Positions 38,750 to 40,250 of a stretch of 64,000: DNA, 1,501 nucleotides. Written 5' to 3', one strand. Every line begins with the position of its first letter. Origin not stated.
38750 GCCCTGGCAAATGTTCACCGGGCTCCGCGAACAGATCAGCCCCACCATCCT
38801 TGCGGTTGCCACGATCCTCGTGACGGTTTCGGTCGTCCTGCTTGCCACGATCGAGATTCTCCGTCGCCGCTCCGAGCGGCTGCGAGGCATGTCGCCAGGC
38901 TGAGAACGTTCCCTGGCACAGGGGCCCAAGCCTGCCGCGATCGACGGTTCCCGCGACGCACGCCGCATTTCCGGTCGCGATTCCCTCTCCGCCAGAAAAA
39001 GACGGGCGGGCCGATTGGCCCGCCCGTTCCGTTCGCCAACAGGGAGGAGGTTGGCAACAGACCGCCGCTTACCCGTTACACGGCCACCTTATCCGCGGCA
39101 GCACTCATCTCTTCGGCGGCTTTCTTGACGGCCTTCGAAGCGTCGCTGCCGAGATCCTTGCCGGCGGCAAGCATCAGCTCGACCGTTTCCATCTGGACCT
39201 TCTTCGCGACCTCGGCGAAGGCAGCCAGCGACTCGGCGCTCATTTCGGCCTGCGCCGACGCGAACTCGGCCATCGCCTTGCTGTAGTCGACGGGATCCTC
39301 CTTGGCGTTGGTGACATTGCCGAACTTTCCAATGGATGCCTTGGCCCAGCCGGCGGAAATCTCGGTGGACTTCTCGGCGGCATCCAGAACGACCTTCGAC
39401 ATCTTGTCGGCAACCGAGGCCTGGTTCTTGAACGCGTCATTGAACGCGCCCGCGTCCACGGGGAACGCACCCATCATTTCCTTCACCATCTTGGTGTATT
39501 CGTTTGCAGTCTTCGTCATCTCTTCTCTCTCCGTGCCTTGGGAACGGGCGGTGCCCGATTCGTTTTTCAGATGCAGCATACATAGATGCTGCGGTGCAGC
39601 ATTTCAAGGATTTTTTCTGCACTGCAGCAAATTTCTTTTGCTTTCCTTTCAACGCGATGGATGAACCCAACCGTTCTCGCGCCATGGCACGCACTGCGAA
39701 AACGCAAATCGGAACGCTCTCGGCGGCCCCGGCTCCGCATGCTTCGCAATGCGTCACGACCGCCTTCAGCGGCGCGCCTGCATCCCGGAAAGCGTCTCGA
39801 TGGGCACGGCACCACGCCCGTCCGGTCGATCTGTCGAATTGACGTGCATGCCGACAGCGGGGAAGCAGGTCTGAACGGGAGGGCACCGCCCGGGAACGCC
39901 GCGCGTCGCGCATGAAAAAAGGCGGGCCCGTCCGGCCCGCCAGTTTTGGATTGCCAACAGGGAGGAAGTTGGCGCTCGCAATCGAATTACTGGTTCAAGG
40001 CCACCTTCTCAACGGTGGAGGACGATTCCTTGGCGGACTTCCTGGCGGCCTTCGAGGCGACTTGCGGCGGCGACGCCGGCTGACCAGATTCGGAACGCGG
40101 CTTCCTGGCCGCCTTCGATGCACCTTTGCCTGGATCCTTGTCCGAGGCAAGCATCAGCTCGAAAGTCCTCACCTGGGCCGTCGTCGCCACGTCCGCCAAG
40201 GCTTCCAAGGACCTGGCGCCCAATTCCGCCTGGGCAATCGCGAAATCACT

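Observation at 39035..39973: Near-identical hairpins with a CCUCCUCCC-type loop (cuckoo/CcsR-like anti-SD motif) in the 3' UTRs of both phasin paralogs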

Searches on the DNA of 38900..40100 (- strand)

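Call 4: search_rna_families(source=window, start=38900, end=40100, threshold=evalue, max_evalue=10, show_alignments=6)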
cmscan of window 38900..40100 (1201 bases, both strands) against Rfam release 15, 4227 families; matches with E-value up to 10: 13.
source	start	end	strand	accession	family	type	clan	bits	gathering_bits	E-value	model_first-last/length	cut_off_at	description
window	38973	39043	-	RF01698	Chloroflexi-1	Gene; sRNA;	-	23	80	0.054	1-84/84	no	Chloroflexi-1 RNA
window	38997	39078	-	RF02651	SorY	Gene; sRNA;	-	22.1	111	0.071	1-83/83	no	Singlet oxygen resistance RNA Y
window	38997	39106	-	RF02829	Scr4115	Gene; sRNA;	-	21.8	58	4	1-109/109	no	Streptomyces RNA 4115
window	39915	40041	-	RF02344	ar14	Gene; sRNA;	-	19.4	58.8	0.43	1-123/123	no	Alphaproteobacterial ar14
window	39915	39995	-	RF02784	SorX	Gene; sRNA;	-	19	46.6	0.11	1-73/73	no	Singlet oxygen resistance RNA X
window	38999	39057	-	RF01811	PtaRNA1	Gene; antitoxin;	-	17.6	47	1.5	1-72/72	no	Plasmid transferred anti-sense RNA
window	38996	39057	-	RF02837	anti-hemB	Gene; sRNA;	-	15.8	49.5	0.98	1-81/81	no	Burkholderia RNA 7 (anti-hemB)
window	38995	39033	-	RF03778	mir-483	Gene; miRNA;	-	15.8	60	8.8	1-75/75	no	mir-483 microRNA precursor family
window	38998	39070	-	RF02784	SorX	Gene; sRNA;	-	15.5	46.6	1.2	1-73/73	no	Singlet oxygen resistance RNA X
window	39983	40083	+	RF02813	PA5194_thermometer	Cis-reg; thermoregulator;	-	15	60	4.3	1-105/105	no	Pseudomonas PA5194 thermometer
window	39907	39970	-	RF00519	suhB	Gene; sRNA;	CL00108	14.8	41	4.8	1-77/77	no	Makes More Granules Regulator RNA (mmgR)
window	39220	39277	-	RF02225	sX6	Gene; sRNA;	-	14.6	40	0.32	83-140/342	no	Proteobacterial sRNA sX6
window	39323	39355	+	RF00002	5_8S_rRNA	Gene; rRNA;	CL00112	11.6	42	2.8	1-154/154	no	5.8S ribosomal RNA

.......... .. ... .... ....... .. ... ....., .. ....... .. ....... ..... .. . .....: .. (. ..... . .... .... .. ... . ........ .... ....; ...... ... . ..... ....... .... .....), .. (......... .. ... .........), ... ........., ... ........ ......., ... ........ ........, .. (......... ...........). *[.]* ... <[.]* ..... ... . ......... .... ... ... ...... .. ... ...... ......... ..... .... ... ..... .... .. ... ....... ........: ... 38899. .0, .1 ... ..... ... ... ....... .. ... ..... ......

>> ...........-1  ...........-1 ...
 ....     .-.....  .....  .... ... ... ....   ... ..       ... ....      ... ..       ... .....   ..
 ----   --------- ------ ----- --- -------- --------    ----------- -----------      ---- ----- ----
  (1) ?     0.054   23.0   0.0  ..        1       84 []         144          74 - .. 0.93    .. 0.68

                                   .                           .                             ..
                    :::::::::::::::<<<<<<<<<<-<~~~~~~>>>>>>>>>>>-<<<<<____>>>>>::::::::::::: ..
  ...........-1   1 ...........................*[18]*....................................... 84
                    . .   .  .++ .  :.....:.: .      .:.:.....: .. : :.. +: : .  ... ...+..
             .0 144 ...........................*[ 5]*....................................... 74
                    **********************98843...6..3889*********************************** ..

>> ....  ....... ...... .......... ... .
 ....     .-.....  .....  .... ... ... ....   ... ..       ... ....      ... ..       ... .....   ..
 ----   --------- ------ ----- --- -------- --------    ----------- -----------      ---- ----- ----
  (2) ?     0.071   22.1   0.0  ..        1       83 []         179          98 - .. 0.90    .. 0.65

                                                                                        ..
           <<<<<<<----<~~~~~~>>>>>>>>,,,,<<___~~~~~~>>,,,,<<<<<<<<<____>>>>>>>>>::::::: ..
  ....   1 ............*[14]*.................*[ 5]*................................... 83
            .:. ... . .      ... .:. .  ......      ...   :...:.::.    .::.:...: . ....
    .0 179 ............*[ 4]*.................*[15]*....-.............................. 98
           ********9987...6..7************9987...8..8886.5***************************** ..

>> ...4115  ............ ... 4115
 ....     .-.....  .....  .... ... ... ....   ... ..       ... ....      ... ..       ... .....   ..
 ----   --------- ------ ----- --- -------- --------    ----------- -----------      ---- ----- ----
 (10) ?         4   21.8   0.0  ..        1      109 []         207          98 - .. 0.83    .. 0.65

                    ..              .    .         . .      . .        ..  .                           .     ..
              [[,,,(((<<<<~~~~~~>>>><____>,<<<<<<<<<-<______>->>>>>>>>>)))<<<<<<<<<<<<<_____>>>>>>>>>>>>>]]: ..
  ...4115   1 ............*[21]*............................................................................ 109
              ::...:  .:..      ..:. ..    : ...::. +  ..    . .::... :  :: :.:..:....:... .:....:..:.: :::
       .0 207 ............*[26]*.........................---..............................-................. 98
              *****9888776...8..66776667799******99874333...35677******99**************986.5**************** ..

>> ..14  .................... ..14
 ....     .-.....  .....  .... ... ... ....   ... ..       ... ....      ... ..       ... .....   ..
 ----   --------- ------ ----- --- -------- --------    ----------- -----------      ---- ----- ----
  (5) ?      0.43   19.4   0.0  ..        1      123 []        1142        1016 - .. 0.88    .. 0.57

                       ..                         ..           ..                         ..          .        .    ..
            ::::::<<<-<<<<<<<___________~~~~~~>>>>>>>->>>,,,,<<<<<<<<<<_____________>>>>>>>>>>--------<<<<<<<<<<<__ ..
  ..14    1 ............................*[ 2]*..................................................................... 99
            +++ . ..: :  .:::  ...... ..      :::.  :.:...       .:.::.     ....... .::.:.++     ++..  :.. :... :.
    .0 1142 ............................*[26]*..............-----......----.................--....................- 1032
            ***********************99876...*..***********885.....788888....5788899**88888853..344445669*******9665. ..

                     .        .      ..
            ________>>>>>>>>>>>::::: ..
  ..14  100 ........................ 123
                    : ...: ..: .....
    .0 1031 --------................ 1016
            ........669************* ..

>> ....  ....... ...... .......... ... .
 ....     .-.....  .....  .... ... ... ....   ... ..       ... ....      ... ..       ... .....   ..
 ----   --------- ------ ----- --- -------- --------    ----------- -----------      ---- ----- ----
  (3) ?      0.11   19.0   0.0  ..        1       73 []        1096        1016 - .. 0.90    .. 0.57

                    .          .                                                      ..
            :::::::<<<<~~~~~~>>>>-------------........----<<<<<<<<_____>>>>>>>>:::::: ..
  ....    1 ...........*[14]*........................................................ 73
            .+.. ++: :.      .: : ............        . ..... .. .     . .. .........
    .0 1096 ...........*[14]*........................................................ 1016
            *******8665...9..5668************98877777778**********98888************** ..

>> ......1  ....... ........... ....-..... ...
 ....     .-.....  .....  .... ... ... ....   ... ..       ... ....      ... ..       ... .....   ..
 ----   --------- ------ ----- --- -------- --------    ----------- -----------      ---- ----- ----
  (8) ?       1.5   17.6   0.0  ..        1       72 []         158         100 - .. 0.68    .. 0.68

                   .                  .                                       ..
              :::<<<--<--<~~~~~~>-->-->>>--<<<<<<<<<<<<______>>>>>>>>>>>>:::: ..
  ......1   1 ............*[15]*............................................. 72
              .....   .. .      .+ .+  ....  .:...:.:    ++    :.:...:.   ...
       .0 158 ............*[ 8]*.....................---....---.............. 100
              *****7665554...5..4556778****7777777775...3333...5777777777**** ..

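Call 14: search_rna_families(source=window, start=39900, end=39990, threshold=evalue, max_evalue=10, show_alignments=10)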
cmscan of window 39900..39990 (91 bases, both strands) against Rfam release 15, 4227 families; matches with E-value up to 10: 9.
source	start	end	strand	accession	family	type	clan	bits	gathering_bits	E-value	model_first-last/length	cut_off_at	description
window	39915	39988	-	RF02784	SorX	Gene; sRNA;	-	16.4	46.6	0.048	1-73/73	no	Singlet oxygen resistance RNA X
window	39915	39990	-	RF02344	ar14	Gene; sRNA;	-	15.7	58.8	0.22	39-123/123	5'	Alphaproteobacterial ar14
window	39907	39970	-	RF00519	suhB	Gene; sRNA;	CL00108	14.8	41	0.37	1-77/77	no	Makes More Granules Regulator RNA (mmgR)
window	39911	39948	-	RF02265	MAT2A_F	Cis-reg;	-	12.2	51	6.5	12-55/66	no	MAT2A 3'UTR stem loop F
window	39914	39983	-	RF02791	CcsR1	Gene; sRNA;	-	11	65.3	1.4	1-83/83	no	Conserved CCUCCUCCC motif stress-induced RNA 1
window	39914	39990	-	RF02423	Bp1_781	Gene; sRNA;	-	9.5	80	0.8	7-230/230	5'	Burkholderia sRNA Bp1_Cand871_SIPHT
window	39900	39948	+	RF02867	ncS011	Gene; sRNA;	-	8.6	48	1.9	155-207/207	5'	Burkholderia sRNA 11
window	39900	39945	+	RF02828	Scr3920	Gene; sRNA;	-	8.6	88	9.9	58-125/125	5'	Streptomyces RNA 3920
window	39900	39949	-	RF01773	rpsL_pseudo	Cis-reg; leader;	-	8.4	70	9.4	54-108/128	3'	Pseudomonas rpsL leader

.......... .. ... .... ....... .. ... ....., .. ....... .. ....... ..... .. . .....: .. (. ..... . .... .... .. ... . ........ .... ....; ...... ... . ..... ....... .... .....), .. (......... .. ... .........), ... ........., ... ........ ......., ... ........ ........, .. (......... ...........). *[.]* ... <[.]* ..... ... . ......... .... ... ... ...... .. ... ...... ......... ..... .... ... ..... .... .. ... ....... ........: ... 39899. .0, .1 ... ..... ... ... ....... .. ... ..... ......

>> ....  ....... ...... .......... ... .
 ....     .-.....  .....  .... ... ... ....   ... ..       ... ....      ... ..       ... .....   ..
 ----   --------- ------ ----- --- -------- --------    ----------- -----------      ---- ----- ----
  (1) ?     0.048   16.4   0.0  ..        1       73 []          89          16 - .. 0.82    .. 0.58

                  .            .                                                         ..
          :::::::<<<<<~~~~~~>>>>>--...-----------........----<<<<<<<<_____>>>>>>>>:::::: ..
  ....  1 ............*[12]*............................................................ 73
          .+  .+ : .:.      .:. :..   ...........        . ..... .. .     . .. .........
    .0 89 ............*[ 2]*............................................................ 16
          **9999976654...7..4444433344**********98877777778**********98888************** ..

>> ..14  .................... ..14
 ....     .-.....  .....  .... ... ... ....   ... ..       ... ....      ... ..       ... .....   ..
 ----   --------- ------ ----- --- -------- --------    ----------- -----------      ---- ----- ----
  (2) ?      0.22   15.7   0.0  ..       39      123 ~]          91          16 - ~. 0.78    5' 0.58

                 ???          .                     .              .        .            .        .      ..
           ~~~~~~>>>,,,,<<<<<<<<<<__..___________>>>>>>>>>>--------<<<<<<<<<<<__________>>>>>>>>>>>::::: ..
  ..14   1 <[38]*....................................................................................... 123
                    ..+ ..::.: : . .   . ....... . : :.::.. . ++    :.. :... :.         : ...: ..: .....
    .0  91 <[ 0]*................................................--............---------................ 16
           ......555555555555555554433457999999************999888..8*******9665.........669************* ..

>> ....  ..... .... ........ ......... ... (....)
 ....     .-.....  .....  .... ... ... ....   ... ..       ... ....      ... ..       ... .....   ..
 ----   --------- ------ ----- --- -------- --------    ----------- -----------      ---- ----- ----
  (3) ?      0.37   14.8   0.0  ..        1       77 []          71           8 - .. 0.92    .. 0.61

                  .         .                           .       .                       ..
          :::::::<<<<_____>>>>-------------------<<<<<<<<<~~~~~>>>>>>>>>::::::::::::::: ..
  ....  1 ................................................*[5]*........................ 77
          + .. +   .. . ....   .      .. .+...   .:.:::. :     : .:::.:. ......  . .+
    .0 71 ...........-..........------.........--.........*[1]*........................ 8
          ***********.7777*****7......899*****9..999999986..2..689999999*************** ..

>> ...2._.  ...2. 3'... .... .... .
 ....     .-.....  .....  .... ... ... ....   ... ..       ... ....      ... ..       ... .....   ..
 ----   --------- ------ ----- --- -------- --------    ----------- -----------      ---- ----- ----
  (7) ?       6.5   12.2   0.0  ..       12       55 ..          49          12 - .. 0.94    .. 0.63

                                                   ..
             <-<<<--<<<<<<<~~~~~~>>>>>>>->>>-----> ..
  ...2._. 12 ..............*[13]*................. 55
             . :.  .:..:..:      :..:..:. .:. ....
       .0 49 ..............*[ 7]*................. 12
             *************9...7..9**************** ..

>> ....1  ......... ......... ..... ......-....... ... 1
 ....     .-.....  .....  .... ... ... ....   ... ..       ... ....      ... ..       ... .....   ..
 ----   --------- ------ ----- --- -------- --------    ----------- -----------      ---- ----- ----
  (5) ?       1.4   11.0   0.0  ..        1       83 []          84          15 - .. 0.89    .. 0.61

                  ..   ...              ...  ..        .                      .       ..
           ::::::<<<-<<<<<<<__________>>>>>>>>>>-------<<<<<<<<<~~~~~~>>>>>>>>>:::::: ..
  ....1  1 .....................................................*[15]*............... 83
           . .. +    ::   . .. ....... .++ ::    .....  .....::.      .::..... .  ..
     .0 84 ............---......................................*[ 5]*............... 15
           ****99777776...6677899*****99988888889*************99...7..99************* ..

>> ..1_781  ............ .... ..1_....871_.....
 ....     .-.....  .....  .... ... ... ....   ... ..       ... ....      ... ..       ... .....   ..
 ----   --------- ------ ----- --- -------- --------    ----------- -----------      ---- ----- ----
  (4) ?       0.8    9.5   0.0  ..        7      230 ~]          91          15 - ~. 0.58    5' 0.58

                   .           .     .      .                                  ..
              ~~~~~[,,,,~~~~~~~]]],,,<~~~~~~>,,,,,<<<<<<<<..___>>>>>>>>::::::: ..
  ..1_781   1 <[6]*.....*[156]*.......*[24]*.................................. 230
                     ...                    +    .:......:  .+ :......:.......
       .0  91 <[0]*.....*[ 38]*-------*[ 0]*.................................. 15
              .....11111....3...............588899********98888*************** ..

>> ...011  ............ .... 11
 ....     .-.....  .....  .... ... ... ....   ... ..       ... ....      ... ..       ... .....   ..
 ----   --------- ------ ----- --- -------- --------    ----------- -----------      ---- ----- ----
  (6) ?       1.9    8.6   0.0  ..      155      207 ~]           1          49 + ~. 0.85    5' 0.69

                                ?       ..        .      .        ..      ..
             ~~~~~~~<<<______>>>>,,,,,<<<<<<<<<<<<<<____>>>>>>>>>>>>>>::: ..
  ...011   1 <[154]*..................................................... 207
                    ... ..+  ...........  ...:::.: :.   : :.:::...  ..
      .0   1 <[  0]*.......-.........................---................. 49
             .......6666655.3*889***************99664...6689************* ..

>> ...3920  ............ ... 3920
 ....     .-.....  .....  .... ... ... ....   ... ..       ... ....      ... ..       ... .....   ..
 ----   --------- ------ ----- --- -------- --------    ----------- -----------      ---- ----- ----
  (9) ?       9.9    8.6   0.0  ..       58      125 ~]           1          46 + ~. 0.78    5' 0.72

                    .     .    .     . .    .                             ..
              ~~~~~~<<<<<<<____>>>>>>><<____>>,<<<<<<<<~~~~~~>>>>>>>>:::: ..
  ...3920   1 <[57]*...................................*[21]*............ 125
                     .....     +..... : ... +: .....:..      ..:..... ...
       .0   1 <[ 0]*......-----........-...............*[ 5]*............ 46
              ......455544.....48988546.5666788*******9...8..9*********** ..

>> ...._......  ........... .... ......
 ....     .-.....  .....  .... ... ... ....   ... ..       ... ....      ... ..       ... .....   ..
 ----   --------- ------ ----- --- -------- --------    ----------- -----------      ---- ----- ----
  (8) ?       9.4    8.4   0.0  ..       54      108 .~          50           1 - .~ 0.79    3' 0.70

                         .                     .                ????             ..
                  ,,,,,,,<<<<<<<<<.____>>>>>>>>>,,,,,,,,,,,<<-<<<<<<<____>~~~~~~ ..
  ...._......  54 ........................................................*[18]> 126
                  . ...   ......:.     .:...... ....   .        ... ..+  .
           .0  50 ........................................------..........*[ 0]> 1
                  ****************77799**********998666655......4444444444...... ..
